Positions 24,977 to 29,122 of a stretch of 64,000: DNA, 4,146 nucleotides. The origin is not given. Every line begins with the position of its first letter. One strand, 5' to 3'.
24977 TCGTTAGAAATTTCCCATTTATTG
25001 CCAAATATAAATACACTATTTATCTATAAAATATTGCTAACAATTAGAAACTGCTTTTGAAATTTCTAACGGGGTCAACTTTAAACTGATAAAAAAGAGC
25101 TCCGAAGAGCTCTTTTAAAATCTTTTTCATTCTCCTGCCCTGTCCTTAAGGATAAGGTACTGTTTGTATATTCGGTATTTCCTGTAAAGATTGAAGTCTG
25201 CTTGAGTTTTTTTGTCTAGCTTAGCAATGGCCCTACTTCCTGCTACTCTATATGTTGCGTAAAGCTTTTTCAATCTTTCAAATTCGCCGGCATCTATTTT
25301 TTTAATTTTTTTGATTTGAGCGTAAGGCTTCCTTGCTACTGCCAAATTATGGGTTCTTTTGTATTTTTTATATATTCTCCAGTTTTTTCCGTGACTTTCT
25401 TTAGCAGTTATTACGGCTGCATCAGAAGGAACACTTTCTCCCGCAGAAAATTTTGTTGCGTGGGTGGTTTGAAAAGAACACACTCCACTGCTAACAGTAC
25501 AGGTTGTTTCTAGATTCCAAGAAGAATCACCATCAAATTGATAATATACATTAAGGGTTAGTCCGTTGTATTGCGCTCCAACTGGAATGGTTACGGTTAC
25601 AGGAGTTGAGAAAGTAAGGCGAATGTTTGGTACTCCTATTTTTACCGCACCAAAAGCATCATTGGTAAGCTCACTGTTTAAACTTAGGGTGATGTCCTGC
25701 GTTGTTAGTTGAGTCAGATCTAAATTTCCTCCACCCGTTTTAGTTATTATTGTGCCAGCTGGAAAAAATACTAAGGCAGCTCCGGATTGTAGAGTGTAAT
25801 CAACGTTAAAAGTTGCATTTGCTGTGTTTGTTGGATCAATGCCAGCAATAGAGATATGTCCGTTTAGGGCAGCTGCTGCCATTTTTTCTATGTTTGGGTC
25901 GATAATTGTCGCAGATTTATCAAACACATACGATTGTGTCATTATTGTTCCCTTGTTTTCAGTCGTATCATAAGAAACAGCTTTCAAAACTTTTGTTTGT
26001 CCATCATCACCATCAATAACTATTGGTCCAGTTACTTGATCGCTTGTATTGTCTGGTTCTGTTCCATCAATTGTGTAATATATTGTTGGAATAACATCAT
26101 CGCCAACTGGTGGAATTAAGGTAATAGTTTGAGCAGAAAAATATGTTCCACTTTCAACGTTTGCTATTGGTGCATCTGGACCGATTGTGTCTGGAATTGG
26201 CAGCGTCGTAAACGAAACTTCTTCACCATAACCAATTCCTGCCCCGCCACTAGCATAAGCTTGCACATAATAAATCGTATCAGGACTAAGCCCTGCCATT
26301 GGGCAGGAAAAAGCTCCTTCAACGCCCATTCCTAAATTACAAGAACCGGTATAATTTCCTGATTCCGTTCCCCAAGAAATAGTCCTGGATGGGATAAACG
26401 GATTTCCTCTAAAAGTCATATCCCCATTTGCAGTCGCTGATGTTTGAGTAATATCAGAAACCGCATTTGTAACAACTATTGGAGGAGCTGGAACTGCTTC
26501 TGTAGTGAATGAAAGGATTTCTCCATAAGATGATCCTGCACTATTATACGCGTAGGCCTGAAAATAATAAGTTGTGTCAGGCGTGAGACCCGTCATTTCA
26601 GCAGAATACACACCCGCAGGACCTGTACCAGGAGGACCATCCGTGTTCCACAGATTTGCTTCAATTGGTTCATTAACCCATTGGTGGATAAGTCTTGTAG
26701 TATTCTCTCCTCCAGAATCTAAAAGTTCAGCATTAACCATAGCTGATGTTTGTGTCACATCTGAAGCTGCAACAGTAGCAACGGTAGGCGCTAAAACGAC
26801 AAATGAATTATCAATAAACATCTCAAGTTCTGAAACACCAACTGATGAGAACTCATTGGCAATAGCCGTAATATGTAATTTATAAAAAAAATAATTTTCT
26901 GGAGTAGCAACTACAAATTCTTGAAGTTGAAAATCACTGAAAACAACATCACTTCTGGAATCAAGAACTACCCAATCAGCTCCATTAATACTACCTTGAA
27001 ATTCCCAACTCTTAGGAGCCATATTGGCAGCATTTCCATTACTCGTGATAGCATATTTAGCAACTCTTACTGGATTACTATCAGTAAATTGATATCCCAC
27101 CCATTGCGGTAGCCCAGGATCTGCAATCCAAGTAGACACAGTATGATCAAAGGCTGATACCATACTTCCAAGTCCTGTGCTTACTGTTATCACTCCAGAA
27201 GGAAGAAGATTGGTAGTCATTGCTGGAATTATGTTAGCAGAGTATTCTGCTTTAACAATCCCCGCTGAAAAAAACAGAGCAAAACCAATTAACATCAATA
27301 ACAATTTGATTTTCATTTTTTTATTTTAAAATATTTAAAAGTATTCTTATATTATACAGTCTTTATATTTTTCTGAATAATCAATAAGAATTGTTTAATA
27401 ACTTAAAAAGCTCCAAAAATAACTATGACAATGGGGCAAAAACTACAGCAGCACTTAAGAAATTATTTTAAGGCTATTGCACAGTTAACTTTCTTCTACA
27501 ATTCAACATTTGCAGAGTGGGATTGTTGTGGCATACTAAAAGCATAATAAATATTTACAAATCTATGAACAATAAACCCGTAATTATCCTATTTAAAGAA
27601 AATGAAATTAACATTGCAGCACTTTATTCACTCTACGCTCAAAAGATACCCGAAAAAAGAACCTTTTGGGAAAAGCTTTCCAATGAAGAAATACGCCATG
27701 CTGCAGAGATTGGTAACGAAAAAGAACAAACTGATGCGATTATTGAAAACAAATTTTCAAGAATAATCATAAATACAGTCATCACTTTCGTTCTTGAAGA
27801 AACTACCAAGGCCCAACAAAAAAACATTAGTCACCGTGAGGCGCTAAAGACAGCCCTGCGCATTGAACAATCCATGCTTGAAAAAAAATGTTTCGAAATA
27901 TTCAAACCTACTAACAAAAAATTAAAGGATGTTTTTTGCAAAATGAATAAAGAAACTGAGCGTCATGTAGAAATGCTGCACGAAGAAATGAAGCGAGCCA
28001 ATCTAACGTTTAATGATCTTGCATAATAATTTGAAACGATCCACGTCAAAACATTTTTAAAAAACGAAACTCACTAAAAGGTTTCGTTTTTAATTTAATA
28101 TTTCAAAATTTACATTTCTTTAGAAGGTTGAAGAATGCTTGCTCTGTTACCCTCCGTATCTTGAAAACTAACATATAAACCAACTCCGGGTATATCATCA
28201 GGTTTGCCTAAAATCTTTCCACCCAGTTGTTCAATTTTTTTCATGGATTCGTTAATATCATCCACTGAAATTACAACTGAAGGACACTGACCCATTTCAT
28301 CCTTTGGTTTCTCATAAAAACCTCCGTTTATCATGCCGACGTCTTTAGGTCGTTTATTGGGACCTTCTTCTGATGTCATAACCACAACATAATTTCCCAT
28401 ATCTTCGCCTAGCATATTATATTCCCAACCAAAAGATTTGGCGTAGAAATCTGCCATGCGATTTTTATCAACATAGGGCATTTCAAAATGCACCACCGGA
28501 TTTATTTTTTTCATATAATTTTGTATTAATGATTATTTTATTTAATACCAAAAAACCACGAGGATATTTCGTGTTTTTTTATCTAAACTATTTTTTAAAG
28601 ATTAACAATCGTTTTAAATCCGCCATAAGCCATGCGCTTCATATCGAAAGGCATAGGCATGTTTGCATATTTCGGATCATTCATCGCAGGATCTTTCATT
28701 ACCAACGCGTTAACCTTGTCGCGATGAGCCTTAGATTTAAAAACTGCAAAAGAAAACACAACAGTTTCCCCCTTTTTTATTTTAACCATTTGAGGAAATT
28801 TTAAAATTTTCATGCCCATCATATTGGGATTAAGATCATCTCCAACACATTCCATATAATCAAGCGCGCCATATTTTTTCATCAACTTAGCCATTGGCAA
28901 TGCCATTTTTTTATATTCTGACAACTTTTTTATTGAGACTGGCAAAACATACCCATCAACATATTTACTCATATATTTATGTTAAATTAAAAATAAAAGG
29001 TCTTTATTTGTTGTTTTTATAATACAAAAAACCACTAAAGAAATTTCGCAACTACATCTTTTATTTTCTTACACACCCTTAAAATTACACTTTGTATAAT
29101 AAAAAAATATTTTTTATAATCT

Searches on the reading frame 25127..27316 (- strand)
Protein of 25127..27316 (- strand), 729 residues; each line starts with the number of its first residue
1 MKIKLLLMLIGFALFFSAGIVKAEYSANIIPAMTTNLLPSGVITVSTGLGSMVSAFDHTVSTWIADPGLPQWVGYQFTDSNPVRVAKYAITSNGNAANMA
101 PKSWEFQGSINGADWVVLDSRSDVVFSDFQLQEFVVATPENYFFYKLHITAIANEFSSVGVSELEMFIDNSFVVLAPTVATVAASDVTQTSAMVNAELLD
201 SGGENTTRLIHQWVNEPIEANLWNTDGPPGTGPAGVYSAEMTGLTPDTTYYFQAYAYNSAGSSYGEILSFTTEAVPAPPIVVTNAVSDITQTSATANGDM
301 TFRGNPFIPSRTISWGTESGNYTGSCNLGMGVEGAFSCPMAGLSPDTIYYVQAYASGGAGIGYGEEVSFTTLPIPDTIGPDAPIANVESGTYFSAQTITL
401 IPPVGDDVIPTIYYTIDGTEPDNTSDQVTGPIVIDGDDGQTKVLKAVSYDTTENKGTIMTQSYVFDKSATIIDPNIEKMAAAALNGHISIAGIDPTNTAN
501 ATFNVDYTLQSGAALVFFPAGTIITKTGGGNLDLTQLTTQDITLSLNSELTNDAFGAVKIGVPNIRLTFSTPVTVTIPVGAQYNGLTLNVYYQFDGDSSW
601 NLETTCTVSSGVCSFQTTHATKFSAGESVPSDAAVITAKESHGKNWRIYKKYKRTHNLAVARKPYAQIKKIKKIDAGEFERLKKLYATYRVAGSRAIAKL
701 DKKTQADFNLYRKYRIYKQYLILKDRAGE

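Call 74: search_protein_families(library=pfam, proteins=[window:25127-27316:-], max_evalue=0.00001)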
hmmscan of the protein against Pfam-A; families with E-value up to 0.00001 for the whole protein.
window:25127-27316:- (729 aa): 4 families
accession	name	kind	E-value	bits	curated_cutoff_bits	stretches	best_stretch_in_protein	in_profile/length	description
PF16656.11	Pur_ac_phosph_N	-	3.3e-10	40.8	30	0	230-272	54-93/93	Purple acid Phosphatase, N-terminal domain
PF13290.12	CHB_HEX_C_1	-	5.9e-09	36.2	22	1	388-458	2-65/67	Chitobiase/beta-hexosaminidase C-terminal domain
PF13287.12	Fn3_assoc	-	6.8e-09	36.1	23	1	411-463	11-59/59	Fn3 associated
PF00041.27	fn3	-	5.9e-06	26.8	25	0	229-263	47-75/84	Fibronectin type III domain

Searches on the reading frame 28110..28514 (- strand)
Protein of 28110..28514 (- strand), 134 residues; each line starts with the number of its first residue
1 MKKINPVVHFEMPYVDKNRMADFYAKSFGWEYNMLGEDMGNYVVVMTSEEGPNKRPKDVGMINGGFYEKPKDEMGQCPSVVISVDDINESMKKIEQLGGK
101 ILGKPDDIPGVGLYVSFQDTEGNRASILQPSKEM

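Call 74: search_protein_families(library=pfam, proteins=[window:28110-28514:-], max_evalue=0.00001)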
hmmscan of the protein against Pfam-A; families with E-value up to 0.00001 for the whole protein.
window:28110-28514:- (134 aa): 1 family
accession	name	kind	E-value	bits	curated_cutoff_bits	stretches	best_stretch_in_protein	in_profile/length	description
PF00903.31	Glyoxalase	-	1.1e-08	36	20.6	1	8-124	3-118/121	Glyoxalase/Bleomycin resistance protein/Dioxygenase superfamily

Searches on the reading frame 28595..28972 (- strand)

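Call 74: search_protein_families(library=pfam, proteins=[window:28595-28972:-], max_evalue=0.00001)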
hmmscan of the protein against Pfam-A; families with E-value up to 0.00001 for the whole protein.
window:28595-28972:- (125 aa): 1 family
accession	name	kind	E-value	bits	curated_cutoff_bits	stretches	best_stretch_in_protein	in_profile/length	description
PF07237.17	DUF1428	-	4.8e-33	113.9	27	1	3-110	1-101/102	Protein of unknown function (DUF1428)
